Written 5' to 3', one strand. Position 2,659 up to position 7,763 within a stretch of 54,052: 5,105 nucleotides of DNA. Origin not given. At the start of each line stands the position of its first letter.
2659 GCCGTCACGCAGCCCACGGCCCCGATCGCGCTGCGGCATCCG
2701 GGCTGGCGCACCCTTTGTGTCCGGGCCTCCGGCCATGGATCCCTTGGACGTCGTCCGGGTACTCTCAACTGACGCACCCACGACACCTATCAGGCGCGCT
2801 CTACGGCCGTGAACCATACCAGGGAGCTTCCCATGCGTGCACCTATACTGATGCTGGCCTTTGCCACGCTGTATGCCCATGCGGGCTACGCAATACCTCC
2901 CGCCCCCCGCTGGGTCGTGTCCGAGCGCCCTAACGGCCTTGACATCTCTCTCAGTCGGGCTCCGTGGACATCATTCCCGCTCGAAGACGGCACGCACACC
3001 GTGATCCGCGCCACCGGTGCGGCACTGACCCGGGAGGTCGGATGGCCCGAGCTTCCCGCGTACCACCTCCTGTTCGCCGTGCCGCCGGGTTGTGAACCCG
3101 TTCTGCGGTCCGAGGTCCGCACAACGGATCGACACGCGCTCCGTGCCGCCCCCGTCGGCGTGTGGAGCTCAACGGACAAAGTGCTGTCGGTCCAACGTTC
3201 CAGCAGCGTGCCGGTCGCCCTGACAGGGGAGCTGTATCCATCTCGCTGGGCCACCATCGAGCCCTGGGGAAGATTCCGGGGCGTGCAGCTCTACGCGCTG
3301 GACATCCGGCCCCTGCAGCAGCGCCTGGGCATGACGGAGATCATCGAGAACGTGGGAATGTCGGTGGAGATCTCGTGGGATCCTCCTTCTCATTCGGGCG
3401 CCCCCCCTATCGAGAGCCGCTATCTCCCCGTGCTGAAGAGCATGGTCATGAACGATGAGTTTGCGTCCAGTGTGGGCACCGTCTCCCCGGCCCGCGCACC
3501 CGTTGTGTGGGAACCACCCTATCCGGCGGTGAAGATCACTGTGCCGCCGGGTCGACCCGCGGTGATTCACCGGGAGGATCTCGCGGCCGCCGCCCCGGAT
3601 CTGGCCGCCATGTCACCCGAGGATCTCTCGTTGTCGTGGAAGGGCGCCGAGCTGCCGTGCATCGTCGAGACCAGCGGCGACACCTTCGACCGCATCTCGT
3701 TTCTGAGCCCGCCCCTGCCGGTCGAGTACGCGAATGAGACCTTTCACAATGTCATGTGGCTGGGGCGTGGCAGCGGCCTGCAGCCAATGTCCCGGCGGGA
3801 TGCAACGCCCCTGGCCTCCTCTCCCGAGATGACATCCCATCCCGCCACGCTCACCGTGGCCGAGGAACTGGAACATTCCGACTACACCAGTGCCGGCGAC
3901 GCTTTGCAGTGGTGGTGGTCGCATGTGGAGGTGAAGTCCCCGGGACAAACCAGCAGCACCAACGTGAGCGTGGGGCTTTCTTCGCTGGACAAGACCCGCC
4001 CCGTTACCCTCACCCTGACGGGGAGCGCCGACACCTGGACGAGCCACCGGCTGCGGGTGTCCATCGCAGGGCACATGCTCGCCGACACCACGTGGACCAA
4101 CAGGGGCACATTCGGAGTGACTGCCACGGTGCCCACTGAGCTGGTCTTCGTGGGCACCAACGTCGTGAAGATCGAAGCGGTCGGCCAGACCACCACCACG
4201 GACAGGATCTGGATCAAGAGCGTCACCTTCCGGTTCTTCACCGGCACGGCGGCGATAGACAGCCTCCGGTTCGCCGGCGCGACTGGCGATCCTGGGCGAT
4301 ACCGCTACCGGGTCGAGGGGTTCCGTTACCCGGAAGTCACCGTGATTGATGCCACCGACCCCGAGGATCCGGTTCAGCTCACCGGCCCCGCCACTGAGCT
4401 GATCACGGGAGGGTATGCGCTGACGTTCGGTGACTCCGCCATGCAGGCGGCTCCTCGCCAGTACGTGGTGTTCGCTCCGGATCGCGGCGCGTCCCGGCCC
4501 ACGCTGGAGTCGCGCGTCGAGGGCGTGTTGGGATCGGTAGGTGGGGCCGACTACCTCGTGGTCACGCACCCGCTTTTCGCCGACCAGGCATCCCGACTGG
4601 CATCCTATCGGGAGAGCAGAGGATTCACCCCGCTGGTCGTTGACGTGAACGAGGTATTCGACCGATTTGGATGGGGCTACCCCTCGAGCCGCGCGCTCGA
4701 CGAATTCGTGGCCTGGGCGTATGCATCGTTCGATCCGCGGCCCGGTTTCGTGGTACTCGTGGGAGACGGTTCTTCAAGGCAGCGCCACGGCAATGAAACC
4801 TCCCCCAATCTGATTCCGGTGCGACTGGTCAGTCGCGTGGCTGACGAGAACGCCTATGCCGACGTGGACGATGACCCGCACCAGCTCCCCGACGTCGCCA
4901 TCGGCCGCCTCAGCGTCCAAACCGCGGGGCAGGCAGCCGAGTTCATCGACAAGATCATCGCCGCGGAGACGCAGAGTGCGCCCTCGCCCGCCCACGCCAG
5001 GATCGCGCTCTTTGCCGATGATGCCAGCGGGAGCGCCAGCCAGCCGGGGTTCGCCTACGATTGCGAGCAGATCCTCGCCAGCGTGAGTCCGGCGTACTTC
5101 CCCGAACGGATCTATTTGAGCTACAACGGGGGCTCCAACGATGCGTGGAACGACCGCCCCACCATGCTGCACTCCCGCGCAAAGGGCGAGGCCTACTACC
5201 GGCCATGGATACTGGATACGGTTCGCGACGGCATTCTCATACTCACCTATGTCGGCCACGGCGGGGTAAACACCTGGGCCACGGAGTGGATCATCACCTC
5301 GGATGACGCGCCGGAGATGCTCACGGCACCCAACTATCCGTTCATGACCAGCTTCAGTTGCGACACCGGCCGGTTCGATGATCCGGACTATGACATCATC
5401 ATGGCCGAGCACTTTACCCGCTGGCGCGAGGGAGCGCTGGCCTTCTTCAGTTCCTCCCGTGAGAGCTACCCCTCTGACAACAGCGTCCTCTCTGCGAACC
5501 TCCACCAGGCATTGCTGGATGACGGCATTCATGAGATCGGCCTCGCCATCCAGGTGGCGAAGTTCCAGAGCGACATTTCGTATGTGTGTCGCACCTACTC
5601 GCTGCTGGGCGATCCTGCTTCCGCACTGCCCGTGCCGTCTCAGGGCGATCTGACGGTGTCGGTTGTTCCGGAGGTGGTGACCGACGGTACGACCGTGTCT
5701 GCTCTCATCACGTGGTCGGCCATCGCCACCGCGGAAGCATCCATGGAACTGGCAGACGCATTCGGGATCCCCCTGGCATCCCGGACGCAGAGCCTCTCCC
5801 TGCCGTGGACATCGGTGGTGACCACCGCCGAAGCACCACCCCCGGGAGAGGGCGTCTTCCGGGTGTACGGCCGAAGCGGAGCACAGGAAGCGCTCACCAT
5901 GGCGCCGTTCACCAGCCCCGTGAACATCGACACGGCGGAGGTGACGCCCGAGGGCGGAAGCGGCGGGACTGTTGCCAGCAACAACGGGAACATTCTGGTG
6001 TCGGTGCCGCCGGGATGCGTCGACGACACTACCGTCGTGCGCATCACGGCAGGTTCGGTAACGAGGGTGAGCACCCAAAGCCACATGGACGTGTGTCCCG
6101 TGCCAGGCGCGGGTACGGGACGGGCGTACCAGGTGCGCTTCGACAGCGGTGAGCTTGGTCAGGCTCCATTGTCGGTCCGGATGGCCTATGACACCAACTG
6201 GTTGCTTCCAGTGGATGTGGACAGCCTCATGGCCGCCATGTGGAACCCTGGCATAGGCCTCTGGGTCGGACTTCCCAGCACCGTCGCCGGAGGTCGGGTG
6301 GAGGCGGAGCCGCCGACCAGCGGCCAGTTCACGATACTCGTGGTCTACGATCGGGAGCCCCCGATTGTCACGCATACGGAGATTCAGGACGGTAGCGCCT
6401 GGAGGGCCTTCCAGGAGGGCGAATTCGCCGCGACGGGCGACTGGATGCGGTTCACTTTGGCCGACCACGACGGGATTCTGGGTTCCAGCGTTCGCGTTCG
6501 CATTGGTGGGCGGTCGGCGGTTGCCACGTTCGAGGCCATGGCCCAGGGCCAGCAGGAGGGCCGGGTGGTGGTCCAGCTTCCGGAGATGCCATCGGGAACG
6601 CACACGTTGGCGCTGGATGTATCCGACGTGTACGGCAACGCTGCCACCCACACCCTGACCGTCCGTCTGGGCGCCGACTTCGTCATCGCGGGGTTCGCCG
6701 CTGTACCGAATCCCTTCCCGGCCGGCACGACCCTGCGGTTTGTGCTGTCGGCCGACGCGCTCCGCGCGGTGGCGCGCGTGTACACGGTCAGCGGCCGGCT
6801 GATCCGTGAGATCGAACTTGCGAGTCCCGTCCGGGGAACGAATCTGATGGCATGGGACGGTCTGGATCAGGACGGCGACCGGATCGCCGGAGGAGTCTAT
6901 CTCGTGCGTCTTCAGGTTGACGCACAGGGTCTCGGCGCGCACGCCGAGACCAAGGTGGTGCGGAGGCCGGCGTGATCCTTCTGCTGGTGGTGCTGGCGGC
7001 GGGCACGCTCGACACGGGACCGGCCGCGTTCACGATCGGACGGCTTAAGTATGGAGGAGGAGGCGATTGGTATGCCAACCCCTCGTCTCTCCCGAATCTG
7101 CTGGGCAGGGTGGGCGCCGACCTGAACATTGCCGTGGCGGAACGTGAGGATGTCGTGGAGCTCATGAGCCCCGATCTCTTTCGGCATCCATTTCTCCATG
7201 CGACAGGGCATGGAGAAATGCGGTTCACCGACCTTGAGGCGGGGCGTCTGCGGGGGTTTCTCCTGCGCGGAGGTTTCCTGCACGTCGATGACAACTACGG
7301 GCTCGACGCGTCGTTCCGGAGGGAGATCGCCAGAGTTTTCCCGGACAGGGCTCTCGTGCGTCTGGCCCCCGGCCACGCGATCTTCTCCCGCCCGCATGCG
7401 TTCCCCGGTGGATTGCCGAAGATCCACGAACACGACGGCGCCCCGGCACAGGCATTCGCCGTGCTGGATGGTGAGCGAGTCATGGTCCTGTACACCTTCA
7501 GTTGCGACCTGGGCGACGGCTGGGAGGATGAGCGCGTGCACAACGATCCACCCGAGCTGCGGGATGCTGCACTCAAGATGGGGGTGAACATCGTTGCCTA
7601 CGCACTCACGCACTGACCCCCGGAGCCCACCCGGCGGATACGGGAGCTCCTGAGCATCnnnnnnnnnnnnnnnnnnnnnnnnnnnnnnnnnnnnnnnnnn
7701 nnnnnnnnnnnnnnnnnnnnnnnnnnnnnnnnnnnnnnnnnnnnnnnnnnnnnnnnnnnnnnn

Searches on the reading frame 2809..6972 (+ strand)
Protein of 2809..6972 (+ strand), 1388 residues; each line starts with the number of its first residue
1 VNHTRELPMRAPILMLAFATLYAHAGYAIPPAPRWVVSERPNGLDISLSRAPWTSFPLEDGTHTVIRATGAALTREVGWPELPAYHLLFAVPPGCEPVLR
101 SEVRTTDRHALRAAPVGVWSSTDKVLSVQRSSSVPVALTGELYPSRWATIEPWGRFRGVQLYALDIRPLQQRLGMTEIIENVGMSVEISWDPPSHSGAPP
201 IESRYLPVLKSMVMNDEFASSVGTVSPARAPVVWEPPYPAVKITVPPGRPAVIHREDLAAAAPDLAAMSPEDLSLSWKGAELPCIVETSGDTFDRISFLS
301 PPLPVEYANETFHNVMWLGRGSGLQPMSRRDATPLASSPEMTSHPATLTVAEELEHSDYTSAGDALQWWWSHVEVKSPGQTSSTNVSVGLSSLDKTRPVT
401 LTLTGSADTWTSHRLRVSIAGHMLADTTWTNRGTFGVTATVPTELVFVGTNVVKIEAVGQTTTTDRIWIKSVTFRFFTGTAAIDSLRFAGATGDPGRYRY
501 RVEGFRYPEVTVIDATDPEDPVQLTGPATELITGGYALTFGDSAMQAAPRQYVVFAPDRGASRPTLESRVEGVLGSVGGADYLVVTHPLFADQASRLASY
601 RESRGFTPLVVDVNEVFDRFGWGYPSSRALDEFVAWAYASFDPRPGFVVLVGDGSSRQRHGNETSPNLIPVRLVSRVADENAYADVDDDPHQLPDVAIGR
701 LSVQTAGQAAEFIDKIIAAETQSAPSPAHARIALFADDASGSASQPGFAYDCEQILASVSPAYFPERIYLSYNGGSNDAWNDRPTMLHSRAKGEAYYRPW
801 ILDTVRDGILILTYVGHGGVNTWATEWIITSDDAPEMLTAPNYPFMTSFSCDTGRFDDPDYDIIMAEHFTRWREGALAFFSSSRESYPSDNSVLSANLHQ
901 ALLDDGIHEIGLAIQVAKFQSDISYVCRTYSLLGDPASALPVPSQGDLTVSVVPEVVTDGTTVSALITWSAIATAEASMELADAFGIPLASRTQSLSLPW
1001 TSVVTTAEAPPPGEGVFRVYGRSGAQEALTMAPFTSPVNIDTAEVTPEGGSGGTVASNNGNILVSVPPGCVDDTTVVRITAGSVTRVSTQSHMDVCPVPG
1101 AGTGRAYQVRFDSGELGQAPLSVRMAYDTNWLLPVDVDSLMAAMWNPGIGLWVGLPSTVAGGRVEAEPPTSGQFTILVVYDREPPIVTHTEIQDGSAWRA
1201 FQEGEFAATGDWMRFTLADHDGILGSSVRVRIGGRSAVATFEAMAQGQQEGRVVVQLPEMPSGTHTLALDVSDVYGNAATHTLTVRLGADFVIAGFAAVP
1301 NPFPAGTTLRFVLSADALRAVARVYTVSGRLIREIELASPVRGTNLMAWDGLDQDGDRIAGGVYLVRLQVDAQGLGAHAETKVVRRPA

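Call 16: search_protein_families(library=pfam, proteins=[window:2809-6972:+], max_evalue=0.01)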
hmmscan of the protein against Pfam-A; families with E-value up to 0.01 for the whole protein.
window:2809-6972:+ (1388 aa): 2 families
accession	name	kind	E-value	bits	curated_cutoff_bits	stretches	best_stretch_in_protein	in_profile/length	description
PF01364.23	Peptidase_C25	-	1e-67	229.4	23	1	582-938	1-372/374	Peptidase family C25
PF13860.13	FlgD_ig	-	7e-09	36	27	1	1308-1371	13-76/79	FlgD Ig-like domain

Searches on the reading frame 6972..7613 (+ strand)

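Call 16: search_protein_families(library=pfam, proteins=[window:6972-7613:+], max_evalue=0.01)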
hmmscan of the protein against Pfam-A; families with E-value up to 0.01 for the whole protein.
window:6972-7613:+ (214 aa): 1 family
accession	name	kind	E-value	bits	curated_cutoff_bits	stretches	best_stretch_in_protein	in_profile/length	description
PF13709.12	DUF4159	-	3e-60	203.6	25.9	1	21-212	1-202/202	Domain of unknown function (DUF4159)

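Call 95: search_protein_families(library=ncbifam, proteins=[window:6972-7613:+], max_evalue=0.001)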
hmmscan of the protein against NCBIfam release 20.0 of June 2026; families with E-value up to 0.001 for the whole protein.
window:6972-7613:+ (214 aa): 0 families
